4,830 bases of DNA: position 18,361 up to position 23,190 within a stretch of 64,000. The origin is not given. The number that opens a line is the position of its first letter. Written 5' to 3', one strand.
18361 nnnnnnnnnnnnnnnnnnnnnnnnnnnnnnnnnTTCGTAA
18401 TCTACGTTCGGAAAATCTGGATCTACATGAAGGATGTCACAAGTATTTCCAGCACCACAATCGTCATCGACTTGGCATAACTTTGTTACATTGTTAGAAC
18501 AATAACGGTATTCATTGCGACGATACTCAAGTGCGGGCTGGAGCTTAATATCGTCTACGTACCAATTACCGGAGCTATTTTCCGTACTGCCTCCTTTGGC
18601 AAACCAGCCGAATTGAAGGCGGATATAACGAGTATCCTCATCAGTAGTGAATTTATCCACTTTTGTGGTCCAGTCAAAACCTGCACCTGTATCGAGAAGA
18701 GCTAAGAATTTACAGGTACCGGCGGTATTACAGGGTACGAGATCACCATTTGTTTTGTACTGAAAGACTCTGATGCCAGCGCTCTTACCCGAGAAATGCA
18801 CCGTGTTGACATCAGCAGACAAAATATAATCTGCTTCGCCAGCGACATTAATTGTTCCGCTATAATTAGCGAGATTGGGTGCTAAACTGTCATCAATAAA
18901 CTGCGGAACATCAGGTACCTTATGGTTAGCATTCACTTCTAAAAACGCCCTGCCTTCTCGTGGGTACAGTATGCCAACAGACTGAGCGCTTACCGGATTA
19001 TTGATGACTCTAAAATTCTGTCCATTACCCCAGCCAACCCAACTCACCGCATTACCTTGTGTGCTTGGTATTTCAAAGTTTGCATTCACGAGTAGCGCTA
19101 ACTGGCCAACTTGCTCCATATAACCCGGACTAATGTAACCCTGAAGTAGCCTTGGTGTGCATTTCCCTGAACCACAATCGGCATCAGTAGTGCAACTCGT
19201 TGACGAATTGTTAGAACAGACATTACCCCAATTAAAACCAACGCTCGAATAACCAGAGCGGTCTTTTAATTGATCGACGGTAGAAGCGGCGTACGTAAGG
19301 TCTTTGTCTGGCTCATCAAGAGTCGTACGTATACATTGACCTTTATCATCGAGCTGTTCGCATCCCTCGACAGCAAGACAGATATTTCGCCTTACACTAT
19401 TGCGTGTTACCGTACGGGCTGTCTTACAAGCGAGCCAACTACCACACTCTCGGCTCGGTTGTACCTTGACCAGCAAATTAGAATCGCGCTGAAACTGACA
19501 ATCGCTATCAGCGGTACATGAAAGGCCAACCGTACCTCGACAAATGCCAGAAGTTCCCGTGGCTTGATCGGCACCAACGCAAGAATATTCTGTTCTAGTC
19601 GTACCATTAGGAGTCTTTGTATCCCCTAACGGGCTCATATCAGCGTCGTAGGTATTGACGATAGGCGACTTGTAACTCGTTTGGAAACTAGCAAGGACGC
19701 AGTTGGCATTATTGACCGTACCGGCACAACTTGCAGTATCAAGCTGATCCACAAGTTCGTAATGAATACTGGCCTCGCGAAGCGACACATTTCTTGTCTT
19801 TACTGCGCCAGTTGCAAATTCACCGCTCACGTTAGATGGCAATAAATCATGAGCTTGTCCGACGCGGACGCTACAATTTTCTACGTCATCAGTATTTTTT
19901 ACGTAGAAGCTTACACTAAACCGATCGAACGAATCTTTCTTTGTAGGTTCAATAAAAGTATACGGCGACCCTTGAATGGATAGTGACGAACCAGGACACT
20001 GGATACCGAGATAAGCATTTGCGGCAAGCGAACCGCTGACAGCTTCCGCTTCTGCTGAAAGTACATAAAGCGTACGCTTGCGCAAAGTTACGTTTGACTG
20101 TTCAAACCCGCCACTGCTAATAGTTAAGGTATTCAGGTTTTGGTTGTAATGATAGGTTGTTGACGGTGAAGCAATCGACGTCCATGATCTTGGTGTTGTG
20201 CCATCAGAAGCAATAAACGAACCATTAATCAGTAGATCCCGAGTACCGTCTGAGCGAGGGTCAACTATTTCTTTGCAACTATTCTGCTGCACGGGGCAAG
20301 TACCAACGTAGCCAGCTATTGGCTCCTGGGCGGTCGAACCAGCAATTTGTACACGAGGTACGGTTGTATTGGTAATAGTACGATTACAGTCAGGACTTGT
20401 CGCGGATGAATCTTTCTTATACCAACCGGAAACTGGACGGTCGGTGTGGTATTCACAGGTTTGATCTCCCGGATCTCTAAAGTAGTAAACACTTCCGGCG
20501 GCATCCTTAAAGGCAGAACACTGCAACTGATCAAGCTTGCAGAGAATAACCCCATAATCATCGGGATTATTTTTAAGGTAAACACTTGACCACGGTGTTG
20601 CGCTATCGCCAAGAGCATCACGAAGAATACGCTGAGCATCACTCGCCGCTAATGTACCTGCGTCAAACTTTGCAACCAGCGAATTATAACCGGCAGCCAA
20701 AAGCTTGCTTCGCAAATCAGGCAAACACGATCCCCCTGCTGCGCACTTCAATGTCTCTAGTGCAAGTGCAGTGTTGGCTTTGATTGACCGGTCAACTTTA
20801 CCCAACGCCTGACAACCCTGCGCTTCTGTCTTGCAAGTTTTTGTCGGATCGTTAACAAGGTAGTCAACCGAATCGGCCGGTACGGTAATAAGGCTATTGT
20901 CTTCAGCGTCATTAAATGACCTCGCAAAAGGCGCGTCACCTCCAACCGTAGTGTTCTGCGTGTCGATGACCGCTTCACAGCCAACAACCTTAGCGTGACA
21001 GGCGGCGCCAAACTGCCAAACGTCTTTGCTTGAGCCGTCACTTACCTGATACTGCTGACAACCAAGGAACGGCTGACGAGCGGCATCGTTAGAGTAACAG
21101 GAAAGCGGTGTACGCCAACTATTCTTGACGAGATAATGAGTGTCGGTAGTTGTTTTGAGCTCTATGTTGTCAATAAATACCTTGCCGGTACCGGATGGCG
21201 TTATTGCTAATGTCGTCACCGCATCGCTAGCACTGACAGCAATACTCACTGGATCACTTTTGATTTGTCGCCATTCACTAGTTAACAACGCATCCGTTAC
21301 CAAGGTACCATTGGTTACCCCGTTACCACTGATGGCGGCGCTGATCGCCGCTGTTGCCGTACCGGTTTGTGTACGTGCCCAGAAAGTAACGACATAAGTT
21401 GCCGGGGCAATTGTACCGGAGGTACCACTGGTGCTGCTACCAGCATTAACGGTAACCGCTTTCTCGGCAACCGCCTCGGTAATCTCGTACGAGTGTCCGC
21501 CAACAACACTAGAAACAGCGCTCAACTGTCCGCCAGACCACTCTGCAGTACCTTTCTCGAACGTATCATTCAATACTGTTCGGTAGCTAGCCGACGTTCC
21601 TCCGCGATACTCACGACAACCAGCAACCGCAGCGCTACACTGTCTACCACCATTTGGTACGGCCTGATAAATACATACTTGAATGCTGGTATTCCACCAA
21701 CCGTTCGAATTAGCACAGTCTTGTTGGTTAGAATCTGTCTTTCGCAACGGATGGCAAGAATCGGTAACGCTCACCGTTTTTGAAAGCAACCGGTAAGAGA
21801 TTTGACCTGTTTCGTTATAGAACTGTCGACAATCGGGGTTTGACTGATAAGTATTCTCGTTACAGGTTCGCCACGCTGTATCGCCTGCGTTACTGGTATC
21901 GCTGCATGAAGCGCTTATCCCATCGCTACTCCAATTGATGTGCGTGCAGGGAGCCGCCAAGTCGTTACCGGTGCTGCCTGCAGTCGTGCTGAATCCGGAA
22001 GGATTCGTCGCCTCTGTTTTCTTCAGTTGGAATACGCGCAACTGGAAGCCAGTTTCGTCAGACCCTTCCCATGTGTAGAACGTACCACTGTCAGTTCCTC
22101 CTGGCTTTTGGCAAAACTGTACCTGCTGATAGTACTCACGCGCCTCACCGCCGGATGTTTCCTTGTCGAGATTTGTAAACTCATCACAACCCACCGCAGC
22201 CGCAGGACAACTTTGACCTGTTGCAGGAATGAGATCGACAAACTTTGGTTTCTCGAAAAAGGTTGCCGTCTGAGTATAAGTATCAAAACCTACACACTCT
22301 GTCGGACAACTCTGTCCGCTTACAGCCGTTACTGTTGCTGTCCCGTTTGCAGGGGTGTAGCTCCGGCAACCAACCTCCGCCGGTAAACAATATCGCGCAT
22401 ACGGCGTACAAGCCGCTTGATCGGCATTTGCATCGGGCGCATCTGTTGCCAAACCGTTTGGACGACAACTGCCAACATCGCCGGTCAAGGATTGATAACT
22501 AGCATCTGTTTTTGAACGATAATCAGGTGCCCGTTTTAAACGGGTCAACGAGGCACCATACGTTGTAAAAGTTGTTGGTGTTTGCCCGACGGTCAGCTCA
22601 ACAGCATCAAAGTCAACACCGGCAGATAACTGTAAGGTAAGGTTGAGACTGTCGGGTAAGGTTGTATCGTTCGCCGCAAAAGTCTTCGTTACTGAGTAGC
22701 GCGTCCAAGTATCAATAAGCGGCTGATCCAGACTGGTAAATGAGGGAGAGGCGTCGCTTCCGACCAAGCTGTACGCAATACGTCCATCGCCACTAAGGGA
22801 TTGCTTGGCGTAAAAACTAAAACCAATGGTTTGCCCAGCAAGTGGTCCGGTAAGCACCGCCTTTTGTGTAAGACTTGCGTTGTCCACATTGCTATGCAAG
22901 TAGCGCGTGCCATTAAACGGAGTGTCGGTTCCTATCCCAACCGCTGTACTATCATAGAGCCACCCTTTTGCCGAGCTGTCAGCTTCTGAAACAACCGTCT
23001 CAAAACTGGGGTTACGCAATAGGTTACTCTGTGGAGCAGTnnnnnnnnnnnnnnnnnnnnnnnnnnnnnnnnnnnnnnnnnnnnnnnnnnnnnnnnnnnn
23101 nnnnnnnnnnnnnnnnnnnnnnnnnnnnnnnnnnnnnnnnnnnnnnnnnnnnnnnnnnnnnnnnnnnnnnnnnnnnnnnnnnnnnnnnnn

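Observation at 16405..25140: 2911 aa secreted protein built from CBM4/9-like modules, Cys-rich repeats and a C-terminal PKD-like domain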

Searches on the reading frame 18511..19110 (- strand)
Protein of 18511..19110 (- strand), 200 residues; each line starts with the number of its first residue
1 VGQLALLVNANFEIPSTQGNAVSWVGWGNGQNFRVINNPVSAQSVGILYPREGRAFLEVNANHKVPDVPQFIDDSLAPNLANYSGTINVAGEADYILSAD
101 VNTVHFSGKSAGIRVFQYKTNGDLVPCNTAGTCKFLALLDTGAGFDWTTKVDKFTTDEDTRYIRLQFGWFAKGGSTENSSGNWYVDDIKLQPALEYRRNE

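Call 35: search_protein_families(library=pfam, proteins=[window:18511-19110:-], max_evalue=10)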
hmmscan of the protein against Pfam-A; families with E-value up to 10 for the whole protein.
window:18511-19110:- (200 aa): 1 family
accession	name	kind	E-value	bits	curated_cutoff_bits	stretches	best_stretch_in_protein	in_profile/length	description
PF08947.15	BPS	-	0.035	14.5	27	1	30-46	15-31/48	BPS (Between PH and SH2)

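Call 84: search_solved_structures(query=A7, max_evalue=1)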
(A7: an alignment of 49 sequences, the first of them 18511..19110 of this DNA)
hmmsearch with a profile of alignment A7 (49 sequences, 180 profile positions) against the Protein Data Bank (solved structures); distinct sequences matched with E-value up to 1: 31.
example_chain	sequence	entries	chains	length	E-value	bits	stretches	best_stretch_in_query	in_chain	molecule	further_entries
1gui_A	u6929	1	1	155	5.8e-09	39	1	52-167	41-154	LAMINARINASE 16A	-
3jxs_A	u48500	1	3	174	4.3e-08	36.1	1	9-165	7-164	Xylanase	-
1k42_A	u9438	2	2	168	1e-07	34.9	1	9-166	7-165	Xylanase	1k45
2y6j_A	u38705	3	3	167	1.1e-07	34.8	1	9-165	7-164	XYLANASE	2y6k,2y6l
2y64_A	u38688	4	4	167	1.5e-07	34.4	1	9-165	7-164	XYLANASE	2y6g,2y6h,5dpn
2zey_A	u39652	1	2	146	1.6e-07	34.3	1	51-164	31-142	S-layer associated multidomain endoglucanase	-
4bj0_A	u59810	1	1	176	1.6e-07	34.3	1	9-165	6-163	XYLANASE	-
2zex_A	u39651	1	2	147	1.6e-07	34.3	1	51-164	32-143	S-layer associated multidomain endoglucanase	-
2zew_A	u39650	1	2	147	1.6e-07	34.3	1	51-164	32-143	S-layer associated multidomain endoglucanase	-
3oeb_A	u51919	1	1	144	1.8e-07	34.1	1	51-164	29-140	S-layer associated multidomain endoglucanase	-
3oea_A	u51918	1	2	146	1.8e-07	34.1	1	51-164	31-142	S-layer associated multidomain endoglucanase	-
4mgq_A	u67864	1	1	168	2.7e-06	30.3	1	72-165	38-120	Glycosyl hydrolase family 10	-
2w5f_A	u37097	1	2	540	2.4e-05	27.2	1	69-165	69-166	ENDO-1,4-BETA-XYLANASE Y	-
2wys_A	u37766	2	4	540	2.4e-05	27.2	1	69-165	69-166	ENDO-1,4-BETA-XYLANASE Y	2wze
4d0q_A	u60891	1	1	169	5.7e-05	26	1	7-164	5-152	HYALURONATE LYASE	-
4xup_A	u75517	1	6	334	0.00077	22.3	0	81-166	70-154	Endo-1,4-beta-xylanase C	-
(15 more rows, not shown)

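Call 86: search_protein_families(library=pfam, alignment_id=A7, max_evalue=0.01)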
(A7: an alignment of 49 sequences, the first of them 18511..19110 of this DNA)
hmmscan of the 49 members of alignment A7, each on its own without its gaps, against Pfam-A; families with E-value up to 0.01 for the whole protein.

A. member 1, window:18511-19110:- (200 aa): 0 families

B. families by the number of members that match (of 49 scanned): 8 families
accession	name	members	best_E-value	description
PF02018.23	CBM_4_9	12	1.3e-06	Carbohydrate binding domain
PF22637.2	CBM_4_9_1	5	0.00018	BppA domain 1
PF04862.18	DUF642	2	2.5e-05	Protein of unknown function (DUF642)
PF00629.30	MAM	2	0.0078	MAM domain, meprin/A5/mu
PF22825.2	HpiC1-like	1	0.0014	HpiC1 cyclase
PF07691.17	PA14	1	0.0016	PA14 domain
PF03422.21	CBM_6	1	0.0018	Carbohydrate binding module (family 6)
PF11765.13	Hyphal_reg_CWP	1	0.003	Hyphally regulated cell wall protein N-terminal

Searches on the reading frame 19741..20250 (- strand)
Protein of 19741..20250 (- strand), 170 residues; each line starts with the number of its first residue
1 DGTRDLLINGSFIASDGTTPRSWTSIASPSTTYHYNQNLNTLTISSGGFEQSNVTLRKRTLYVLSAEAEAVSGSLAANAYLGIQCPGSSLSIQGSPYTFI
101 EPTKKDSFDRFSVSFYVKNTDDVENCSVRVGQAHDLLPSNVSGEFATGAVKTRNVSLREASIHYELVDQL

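Call 35: search_protein_families(library=pfam, proteins=[window:19741-20250:-], max_evalue=10)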
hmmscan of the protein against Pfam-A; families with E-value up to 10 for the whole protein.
window:19741-20250:- (170 aa): 0 families

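Call 85: search_solved_structures(query=A8, max_evalue=1)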
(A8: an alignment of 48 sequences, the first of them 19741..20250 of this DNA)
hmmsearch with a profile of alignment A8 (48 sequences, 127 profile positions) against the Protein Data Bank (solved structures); distinct sequences matched with E-value up to 1: 9.
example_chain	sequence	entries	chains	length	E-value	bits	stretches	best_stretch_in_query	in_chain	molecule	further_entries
2zew_A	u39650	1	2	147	0.00023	24.8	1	3-93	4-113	S-layer associated multidomain endoglucanase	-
3oea_A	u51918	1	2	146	0.00023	24.8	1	3-93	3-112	S-layer associated multidomain endoglucanase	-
2zex_A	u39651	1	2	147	0.00029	24.5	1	3-93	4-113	S-layer associated multidomain endoglucanase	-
2zey_A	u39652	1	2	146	0.0003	24.5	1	4-93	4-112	S-layer associated multidomain endoglucanase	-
2zez_A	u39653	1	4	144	0.00035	24.2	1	4-94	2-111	S-layer associated multidomain endoglucanase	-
3oeb_A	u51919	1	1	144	0.00042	24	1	4-93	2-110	S-layer associated multidomain endoglucanase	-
5d6h_A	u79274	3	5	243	0.02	18.5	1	30-126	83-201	CsuC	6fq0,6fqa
6fjy_A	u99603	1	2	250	0.022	18.4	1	30-126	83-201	CsuC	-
8xmz_A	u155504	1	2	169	0.047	17.4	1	9-102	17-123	T9SS C-terminal target domain-containing protein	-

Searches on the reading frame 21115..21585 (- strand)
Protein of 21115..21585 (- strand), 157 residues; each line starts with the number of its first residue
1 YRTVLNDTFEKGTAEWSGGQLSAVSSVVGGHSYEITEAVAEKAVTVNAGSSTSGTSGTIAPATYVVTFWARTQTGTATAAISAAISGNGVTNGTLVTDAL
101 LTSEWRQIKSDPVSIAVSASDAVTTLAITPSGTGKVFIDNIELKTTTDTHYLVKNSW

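Call 35: search_protein_families(library=pfam, proteins=[window:21115-21585:-], max_evalue=10)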
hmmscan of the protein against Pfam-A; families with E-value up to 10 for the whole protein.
window:21115-21585:- (157 aa): 3 families
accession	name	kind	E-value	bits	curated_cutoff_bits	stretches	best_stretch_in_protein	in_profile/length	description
PF02018.23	CBM_4_9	-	7.4e-05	23.6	25.9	1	4-110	4-114/136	Carbohydrate binding domain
PF04863.19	EGF_alliinase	-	0.034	15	25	1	119-144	7-32/55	Alliinase EGF-like domain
PF17508.7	MccV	-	9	7.4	27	1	20-88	8-71/104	Microcin V bacteriocin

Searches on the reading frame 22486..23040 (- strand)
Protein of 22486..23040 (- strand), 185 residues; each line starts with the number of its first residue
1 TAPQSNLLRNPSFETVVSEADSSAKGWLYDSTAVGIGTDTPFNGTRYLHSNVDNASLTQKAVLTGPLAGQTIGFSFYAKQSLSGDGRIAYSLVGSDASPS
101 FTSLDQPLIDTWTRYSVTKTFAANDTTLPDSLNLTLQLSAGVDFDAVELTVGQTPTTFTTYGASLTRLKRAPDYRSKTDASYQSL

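Call 35: search_protein_families(library=pfam, proteins=[window:22486-23040:-], max_evalue=10)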
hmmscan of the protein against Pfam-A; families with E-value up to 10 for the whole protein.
window:22486-23040:- (185 aa): 1 family
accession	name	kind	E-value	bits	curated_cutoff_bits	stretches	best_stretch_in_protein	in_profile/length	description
PF02018.23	CBM_4_9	-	0.064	14.1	25.9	1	5-127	1-124/136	Carbohydrate binding domain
